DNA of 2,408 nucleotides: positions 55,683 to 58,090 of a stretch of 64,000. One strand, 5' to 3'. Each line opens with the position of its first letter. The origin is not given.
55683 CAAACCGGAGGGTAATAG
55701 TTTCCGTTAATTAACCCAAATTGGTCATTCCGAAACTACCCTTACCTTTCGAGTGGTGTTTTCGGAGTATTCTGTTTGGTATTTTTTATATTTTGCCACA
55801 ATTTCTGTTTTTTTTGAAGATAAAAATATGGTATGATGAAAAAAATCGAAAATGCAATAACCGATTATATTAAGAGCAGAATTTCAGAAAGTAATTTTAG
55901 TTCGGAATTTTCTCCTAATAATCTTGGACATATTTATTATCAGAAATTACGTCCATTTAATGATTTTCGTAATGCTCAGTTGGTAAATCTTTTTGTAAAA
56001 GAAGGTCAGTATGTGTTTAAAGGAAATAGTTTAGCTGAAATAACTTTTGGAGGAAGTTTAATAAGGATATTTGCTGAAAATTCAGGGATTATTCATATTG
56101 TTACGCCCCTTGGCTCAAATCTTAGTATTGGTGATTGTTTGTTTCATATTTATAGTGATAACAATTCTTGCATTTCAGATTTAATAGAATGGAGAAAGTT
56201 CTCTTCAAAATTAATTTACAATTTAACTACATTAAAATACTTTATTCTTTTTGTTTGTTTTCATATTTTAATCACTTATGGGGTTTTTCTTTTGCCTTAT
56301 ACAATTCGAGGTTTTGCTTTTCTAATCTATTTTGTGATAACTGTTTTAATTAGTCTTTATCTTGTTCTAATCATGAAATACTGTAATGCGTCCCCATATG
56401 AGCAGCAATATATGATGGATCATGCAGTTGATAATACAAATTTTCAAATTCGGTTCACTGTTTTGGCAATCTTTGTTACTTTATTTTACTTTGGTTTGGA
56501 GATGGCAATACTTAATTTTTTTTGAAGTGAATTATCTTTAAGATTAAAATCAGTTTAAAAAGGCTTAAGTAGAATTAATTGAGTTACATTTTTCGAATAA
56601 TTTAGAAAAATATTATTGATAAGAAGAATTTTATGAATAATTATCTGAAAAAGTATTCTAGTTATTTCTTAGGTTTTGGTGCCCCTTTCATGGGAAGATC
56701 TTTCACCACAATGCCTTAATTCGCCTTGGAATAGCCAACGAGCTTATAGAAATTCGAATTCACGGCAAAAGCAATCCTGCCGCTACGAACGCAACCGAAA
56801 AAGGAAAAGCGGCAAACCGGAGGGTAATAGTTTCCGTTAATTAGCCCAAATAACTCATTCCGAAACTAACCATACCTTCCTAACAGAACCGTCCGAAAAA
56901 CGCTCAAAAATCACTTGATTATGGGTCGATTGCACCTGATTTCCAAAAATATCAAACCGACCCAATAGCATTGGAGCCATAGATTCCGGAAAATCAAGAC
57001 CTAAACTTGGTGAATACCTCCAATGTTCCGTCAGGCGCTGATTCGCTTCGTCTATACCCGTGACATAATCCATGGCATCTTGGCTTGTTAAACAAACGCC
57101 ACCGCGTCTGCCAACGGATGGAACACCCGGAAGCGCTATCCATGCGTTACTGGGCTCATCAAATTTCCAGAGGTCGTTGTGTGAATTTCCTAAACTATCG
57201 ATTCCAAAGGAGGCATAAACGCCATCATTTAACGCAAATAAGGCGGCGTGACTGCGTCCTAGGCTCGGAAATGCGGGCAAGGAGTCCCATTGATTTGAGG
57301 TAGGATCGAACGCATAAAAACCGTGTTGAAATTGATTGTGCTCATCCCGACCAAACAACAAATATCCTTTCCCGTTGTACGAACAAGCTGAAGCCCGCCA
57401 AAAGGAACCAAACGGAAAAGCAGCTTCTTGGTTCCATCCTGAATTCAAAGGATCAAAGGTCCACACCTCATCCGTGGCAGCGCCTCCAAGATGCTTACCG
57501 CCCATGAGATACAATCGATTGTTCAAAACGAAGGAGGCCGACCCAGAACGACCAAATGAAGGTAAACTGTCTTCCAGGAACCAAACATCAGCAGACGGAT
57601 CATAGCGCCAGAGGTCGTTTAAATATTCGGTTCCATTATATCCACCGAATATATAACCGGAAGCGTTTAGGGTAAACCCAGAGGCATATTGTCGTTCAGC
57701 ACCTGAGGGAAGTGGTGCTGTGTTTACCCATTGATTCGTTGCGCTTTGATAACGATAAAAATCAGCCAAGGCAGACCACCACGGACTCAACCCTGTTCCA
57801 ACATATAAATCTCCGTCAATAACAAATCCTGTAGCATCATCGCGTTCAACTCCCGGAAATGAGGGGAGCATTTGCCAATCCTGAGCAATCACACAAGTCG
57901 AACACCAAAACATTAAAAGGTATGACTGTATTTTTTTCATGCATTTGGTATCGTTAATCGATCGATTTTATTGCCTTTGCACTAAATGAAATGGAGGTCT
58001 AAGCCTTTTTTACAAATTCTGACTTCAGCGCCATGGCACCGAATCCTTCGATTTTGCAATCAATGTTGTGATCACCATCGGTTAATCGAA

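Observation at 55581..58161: AT-rich 1-kb island bounded by ompA 3'-end direct repeats and a chimeric phnA|ompA junction with AATG microhomology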

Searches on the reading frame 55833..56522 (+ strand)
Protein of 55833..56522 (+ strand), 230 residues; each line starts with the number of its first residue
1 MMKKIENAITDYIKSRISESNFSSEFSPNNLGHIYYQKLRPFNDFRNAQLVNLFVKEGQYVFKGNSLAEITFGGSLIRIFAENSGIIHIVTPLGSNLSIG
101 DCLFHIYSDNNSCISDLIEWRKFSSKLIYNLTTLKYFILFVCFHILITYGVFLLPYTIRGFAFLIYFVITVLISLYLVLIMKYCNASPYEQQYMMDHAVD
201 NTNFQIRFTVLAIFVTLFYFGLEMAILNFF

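Call 7: search_protein_families(library=pfam, proteins=[window:55833-56522:+], max_evalue=0.01)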
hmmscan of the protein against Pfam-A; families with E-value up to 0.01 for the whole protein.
window:55833-56522:+ (230 aa): 2 families
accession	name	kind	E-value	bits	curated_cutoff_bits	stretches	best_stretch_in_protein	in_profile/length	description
PF00364.28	Biotin_lipoyl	-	0.00028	21.1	22.1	1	48-106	15-73/73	Biotin-requiring enzyme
PF13533.13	Biotin_lipoyl_2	-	0.00031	20.9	29.8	1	48-71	9-32/32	Biotin-lipoyl like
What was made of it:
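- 55833..56525 (+): Cargo ORF, 230 aa: an N-terminal beta-rich region with a weak biotin/lipoyl-like match, then three hydrophobic helices. Orphan family. Call 7 (Biotin_lipoyl E = 3e-4, below the curated cut-off).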

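Call 14: find_encoding_contigs(protein=window:55833-56522:+, flank=10000, max_places=10)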
Protein window:55833-56522:+ (230 aa): 21 contigs read that carry it; 10 places shown.
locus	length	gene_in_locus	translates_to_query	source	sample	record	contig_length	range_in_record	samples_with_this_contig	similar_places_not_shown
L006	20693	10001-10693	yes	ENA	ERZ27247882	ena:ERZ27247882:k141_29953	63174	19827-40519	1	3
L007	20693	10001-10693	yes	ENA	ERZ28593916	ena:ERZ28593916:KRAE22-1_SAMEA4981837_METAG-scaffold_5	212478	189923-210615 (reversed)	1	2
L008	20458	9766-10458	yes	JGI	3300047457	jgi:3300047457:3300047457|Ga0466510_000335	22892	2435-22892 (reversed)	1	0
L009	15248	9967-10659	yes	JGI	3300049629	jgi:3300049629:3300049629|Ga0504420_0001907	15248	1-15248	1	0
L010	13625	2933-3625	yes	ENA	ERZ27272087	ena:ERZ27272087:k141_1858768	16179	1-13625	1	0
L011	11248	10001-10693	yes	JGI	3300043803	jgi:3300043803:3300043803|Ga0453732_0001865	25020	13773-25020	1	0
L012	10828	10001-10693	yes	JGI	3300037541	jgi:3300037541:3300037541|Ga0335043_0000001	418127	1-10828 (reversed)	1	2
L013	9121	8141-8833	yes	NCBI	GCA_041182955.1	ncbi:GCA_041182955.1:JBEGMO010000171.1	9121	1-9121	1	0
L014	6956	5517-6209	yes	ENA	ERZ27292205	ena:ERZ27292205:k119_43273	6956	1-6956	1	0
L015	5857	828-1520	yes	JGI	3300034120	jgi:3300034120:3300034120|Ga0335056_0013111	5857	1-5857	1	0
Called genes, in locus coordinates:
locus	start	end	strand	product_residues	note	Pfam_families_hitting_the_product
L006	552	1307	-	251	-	PF02544:Steroid_dh, PF06966:DUF1295 (weak)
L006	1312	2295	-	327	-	PF01073:3Beta_HSD, PF01370:Epimerase, PF02719:Polysacc_synt_2, PF04321:RmlD_sub_bind (weak), PF05368:NmrA, PF13460:NAD_binding_10, PF16363:GDP_Man_Dehyd, PF07993:NAD_binding_4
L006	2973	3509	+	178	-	-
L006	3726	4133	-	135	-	-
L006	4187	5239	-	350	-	-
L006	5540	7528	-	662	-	PF05834:Lycopene_cycl, PF15461:BCD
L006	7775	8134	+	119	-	-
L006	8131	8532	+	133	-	-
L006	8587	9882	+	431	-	PF07676:PD40 (faint), PF00691:OmpA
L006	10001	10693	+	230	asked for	-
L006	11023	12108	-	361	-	-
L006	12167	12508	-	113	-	PF22191:IBR_1 (weak), PF03831:YjdM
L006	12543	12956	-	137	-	PF03061:4HBT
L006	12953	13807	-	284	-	PF00753:Lactamase_B, PF23023:Anti-Pycsar_Apyc1 (faint)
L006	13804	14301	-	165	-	PF07610:DUF1573, PF22544:HYDIN_VesB_CFA65-like_Ig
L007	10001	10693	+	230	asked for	-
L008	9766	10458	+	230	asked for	-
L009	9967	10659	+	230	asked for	-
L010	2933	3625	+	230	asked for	-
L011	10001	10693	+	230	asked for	-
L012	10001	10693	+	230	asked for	-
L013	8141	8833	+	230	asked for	-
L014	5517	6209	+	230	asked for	-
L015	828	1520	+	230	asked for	-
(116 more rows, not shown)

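Call 15: find_homologous_proteins(query=window:55833-56522:+, max_evalue=0.001)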
Query window:55833-56522:+ (230 aa): 2 proteins with E <= 0.001 among 288 candidates.
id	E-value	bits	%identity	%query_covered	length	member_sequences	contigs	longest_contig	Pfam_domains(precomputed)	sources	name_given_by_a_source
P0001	3.3e-143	493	98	100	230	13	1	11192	-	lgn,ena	-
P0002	3.2e-115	401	81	100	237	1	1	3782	-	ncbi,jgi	jgi:hypothetical protein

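Call 16: find_encoding_contigs(protein=P0002, flank=10000, max_places=10)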
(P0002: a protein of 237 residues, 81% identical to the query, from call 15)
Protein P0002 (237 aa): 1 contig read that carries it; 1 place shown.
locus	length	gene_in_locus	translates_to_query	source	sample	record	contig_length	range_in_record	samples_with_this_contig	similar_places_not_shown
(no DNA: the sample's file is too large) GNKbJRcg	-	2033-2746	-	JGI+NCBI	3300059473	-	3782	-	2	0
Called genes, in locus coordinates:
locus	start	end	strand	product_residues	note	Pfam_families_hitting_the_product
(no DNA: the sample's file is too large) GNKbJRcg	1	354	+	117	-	?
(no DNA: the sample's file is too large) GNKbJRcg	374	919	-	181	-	-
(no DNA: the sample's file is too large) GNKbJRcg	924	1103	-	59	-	-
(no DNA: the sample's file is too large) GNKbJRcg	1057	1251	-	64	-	-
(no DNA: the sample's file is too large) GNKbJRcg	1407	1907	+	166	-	-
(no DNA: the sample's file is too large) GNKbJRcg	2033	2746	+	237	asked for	-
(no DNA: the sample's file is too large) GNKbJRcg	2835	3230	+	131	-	-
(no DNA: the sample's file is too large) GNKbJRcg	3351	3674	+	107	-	PF00085:Thioredoxin, PF00578:AhpC-TSA (weak), PF13098:Thioredoxin_2 (weak), PF13905:Thioredoxin_8 (faint)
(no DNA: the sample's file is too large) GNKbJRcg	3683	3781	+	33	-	?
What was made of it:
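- The only diverged homologue of the cargo with surrounding context (P0002, 81% identity) sits in a different neighbourhood, and its DNA was not retrievable (call 16).
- Tried and rejected: Its gene list shows a different neighbourhood, but the DNA was unavailable (call 16).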

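Call 17: find_encoding_contigs(protein=P0001, flank=10000, max_places=10)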
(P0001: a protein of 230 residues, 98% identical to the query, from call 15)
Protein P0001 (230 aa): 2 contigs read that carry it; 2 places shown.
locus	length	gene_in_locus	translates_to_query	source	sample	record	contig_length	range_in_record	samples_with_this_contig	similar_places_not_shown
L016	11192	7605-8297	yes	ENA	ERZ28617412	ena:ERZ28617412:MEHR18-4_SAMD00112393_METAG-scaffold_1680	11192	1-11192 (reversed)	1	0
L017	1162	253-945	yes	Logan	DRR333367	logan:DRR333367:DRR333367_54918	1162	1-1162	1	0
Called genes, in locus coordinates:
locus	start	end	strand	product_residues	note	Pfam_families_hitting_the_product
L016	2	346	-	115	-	?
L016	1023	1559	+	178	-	-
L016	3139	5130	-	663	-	PF05834:Lycopene_cycl, PF15461:BCD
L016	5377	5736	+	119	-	-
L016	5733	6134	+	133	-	-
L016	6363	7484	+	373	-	PF07676:PD40 (faint), PF00691:OmpA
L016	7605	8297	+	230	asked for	-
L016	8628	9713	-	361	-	-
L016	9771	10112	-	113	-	PF22191:IBR_1 (weak), PF03831:YjdM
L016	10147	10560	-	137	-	PF03061:4HBT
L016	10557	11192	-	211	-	?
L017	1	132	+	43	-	?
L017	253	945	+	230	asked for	-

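Call 24: find_related_loci(query=P0002, collection=metagenome_contigs, flank=10000)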
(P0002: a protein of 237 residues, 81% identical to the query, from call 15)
Query P0002 (237 aa) in metagenome_contigs; peptide patterns used: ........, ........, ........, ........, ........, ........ (x = any residue, [..] = any of these).
567 stretches matched a pattern; 3 encode a relative of the query (tblastn E <= 1e-3); 3 distinct loci.
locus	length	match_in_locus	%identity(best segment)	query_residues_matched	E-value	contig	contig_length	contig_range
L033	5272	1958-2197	36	48-127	1e-9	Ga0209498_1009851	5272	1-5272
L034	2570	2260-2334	68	50-74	8e-7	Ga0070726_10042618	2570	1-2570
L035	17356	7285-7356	63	47-70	5e-6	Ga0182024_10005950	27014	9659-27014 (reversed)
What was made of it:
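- Tried and rejected: A metagenome scan seeded with P0002 returned only unrelated lipoyl-domain hits (call 24).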

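Call 25: find_related_loci(query=A1, collection=viral_contigs, flank=10000)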
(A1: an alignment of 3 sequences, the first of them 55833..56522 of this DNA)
Query A1 (230 aa) in viral_contigs; peptide patterns used: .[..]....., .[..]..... (x = any residue, [..] = any of these).
226 stretches matched a pattern, but none encodes a relative of the query by tblastn (E <= 1e-3).
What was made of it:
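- Tried and rejected: A viral-contig scan returned nothing (call 25).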

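Call 27: search_protein_families(library=padloc, proteins=[window:55833-56522:+], max_evalue=0.1)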
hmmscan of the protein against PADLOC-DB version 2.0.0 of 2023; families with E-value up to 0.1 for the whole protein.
window:55833-56522:+ (230 aa): 0 families

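Call 28: search_protein_families(library=phrogs, proteins=[window:55833-56522:+], max_evalue=0.1)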
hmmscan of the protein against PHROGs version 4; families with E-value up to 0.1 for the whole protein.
window:55833-56522:+ (230 aa): 1 family
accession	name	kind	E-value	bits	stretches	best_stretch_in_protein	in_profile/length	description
phrog_15384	-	unknown function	0.037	14.7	0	1-22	4-25/79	-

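Call 36: search_protein_representatives(protein=window:55833-56522:+)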
Query: 230 residues. Proteins with E-value up to 0.001 (for the whole library): 6; up to 1e-10: 3; up to 1e-30: 1. The best 6 are listed.
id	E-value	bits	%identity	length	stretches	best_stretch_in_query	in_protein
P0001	1.0e-143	492.7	98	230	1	1-230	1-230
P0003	3.0e-27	111.9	62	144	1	134-228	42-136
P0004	2.2e-26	109.1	29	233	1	24-230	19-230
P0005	6.3e-06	42.2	36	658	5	96-134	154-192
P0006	6.3e-05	38.9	35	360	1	43-109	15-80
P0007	5.9e-04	35.7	24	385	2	26-119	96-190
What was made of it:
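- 55833..56525 (+): Calls 15 and 36 (only 2 and 6 relatives in 5.8 and 1.8 billion proteins).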

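Call 48: search_dna_similar(query=window:55833-56522:+, collection=phages, mode=protein, max_evalue=0.001)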
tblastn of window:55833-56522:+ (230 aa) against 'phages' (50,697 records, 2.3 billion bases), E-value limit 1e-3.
No match.

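Call 49: search_dna_similar(query=window:55833-56522:+, collection=plasmids, mode=protein, max_evalue=0.001)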
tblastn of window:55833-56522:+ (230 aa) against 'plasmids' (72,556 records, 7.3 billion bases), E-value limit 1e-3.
No match.
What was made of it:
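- On Site-specific integrative element with surrogate gene 3' end (e14/icd type, CIME): It has no phage or plasmid relatives (calls 28, 48, 49).
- The cargo has no phage or plasmid relatives (calls 28, 48, 49).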

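Call 50: find_encoding_contigs(protein=P0004, flank=8000, max_places=6)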
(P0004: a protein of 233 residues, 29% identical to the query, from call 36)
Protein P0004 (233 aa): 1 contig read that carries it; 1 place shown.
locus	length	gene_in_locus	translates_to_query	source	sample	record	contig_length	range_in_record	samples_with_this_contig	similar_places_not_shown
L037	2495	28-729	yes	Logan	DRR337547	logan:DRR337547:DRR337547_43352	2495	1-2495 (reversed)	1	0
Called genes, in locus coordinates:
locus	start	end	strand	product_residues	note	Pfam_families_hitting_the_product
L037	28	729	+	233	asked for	-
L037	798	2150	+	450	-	-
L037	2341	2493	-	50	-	?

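Call 51: find_encoding_contigs(protein=P0003, flank=8000, max_places=6)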
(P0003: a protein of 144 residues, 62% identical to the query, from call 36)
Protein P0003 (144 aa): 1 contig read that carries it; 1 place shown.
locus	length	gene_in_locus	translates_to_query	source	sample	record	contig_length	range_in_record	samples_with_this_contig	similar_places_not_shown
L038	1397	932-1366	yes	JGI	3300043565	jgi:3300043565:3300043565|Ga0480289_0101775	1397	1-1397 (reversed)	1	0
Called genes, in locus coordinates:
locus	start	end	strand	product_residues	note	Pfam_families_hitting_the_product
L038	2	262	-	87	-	?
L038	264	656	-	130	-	-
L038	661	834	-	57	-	-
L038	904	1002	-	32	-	-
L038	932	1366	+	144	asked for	-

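Call 74: predict_structure(alignment_id=A2)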
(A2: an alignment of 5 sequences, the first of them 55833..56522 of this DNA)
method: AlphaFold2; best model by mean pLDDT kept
length: 230 residues; sequences in the alignment: 5
mean_pLDDT: 49.5   pTM: 0.34
mean pLDDT of the five models: 49.5, 49.1, 48.7, 47.7, 46.8
residues with pLDDT >= 90: 0; 70-90: 57; 50-70: 36; < 50: 137
segments of 3 or more residues with pLDDT < 50: 1-130, 187-190
pLDDT, mean of each block of 10 residues (from residue 1): 34 34 31 34 31 38 44 37 34 27 34 37 39 65 75 79 80 72 53 55 62 72 70
secondary structure, 60 per line:
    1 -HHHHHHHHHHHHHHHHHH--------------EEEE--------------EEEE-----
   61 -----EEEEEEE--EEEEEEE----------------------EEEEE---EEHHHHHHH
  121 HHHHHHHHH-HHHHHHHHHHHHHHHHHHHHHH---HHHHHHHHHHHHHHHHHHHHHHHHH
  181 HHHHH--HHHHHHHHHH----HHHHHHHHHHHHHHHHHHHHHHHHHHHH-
elements in order: H2-19 E34-37 E52-55 E66-72 E75-81 E104-108 H114-129 H131-152 H156-185 H188-197 H202-229
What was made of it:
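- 55833..56525 (+): Call 74 (helices 131-152, 156-185, 202-229; overall model poor).
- Tried and rejected: The AlphaFold model was poor (pLDDT 49.5, call 74), so no fold search was run.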

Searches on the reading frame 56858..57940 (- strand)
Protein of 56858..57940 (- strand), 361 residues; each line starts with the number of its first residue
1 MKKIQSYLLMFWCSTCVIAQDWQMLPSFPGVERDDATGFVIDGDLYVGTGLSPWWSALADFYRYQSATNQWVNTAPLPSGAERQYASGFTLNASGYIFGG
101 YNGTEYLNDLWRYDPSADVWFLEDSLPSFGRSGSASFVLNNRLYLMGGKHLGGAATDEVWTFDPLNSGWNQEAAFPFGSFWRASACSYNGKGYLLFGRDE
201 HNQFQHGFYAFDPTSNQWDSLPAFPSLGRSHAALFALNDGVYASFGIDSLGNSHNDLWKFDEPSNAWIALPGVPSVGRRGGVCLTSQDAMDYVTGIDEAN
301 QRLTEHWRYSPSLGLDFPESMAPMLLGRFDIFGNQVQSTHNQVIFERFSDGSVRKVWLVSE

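Call 7: search_protein_families(library=pfam, proteins=[window:56858-57940:-], max_evalue=0.01)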
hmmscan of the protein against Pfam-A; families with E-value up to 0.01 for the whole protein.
window:56858-57940:- (361 aa): 9 families
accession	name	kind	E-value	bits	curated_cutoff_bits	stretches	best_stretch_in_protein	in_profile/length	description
PF01344.31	Kelch_1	-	2.2e-26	91.4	20.1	3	96-120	15-39/46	Kelch motif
PF24681.1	Kelch_KLHDC2_KLHL20_DRC7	-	2.6e-25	89.4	50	2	32-171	50-193/221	KLHDC2/KLHL20/DRC7 Kelch-repeats domain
PF13415.12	Kelch_3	-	1.1e-21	76.9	22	2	95-137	4-46/48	Galactose oxidase, central domain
PF07646.21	Kelch_2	-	8.2e-21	73.3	21.3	2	96-121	15-42/48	Kelch motif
PF24996.1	NANM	-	1.6e-19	70.4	45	3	20-103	41-127/350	N-acetylneuraminate epimerase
PF13964.12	Kelch_6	-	1.8e-18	66.3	25.3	2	96-124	15-44/50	Kelch motif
PF24981.1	Beta-prop_ATRN-LZTR1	-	3.8e-18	66.2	50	2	130-220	39-137/289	Attractin/LZTR1 beta-propeller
PF13418.12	Kelch_4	-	1.6e-17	63.6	21.6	1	83-118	2-39/49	Galactose oxidase, central domain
PF25210.1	Kelch_FKB95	-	3.5e-07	30.6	70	1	130-223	33-125/268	FKB95, Kelch-repeats domain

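Call 79: find_encoding_contigs(protein=window:56858-57940:-, flank=4000, max_places=10)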
Protein window:56858-57940:- (361 aa): 9 contigs read that carry it; 6 places shown.
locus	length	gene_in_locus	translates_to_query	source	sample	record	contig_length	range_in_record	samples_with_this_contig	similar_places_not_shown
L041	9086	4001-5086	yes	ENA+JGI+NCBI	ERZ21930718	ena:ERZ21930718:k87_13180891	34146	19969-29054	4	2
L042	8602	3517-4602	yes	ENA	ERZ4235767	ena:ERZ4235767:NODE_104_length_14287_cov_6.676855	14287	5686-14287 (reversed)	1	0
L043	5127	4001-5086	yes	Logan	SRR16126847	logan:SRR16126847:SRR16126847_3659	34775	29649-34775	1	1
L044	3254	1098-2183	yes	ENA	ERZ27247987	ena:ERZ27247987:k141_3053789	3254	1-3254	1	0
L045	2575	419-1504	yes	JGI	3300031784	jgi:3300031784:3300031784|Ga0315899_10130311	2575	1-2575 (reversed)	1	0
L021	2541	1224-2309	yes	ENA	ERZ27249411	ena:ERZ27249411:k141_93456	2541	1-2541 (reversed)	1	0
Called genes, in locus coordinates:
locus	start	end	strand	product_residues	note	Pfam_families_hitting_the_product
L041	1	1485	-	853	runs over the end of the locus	PF07715:Plug (weak)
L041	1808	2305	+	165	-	PF07610:DUF1573, PF22544:HYDIN_VesB_CFA65-like_Ig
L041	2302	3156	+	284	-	PF00753:Lactamase_B, PF23023:Anti-Pycsar_Apyc1 (faint)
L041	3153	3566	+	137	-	PF03061:4HBT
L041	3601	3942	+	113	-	PF22191:IBR_1 (weak), PF03831:YjdM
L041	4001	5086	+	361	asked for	-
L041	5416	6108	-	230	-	-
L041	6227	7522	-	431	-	PF07676:PD40 (faint), PF00691:OmpA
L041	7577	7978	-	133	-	-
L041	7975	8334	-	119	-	-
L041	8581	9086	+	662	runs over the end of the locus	PF05834:Lycopene_cycl, PF15461:BCD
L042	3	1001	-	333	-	?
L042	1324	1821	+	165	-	PF07610:DUF1573, PF22544:HYDIN_VesB_CFA65-like_Ig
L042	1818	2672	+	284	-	PF00753:Lactamase_B, PF23023:Anti-Pycsar_Apyc1 (faint)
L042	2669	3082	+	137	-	PF03061:4HBT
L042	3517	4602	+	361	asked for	-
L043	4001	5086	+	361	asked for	-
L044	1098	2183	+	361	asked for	-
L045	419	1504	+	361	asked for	-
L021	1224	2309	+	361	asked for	-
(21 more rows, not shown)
